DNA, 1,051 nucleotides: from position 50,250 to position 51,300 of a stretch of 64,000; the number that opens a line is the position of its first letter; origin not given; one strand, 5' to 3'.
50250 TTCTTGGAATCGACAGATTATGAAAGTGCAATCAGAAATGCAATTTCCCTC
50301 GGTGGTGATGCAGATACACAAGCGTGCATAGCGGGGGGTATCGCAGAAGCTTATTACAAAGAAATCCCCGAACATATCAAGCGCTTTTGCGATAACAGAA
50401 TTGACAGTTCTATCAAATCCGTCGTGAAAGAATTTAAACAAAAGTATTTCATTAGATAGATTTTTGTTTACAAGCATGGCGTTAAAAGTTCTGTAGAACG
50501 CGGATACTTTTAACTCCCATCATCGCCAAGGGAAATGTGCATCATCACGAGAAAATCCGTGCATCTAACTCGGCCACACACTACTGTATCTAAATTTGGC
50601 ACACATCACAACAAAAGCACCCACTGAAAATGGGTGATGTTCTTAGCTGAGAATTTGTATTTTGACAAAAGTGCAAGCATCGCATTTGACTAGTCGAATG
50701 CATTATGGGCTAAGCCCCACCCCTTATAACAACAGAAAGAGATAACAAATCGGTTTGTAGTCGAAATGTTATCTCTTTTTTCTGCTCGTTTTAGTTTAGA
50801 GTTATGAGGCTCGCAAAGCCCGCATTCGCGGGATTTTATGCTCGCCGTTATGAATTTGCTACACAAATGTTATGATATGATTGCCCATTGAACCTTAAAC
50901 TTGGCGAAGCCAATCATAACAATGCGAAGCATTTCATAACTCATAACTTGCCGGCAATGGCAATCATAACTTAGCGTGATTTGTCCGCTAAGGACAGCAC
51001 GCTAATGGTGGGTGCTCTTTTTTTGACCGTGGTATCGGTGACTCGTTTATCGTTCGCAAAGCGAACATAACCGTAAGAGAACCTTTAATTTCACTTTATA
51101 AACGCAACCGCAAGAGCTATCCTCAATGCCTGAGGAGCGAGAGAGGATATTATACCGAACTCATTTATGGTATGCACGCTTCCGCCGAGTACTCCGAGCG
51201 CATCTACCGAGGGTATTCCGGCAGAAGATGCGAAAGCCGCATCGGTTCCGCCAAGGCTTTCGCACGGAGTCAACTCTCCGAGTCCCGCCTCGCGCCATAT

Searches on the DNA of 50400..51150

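Call 70: search_rna_families(source=window, start=50400, end=51150, threshold=evalue, max_evalue=10, show_alignments=2)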
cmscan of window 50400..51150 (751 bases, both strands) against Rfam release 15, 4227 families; matches with E-value up to 10: 4.
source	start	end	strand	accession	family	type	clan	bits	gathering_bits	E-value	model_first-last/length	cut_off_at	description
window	50596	50649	+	RF02066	STnc320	Gene; sRNA;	-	23.9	50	0.048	1-55/55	no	Salmonella enterica sRNA STnc320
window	50812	50835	+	RF01356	CRISPR-DR28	Gene; CRISPR;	-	16.3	35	6.8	1-24/24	no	CRISPR RNA direct repeat element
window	50749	50841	+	RF00513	Trp_leader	Cis-reg; leader;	-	15.9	41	2.7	1-100/100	no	Tryptophan operon leader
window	50734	50780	+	RF03940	MIR9563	Gene; miRNA;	-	15.3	90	8.4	1-127/127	no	MIR9563 microRNA precursor family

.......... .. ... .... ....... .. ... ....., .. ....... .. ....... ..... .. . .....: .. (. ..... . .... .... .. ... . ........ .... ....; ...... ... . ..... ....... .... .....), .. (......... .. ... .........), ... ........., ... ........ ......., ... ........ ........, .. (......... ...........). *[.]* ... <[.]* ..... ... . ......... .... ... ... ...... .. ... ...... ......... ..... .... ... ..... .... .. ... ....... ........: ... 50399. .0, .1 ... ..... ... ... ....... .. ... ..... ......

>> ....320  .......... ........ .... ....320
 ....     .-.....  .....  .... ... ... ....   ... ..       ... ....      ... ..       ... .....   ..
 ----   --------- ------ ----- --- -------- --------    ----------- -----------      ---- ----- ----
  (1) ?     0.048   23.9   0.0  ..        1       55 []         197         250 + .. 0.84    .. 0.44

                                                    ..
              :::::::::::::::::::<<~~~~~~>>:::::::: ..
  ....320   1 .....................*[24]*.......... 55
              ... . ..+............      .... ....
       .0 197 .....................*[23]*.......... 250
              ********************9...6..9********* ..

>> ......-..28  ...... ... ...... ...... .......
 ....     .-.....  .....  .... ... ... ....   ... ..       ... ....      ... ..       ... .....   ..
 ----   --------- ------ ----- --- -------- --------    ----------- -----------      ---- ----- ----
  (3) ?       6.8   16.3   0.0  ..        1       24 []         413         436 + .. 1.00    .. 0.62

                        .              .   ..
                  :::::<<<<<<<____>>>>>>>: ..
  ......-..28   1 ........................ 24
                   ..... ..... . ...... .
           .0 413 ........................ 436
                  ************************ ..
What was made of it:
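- On Gut-1 RNA motif (RF01706): B: no Gut-1 hit at E up to 10 (call 70).
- Tried and rejected: Rfam on element B gave nothing relevant (call 70).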
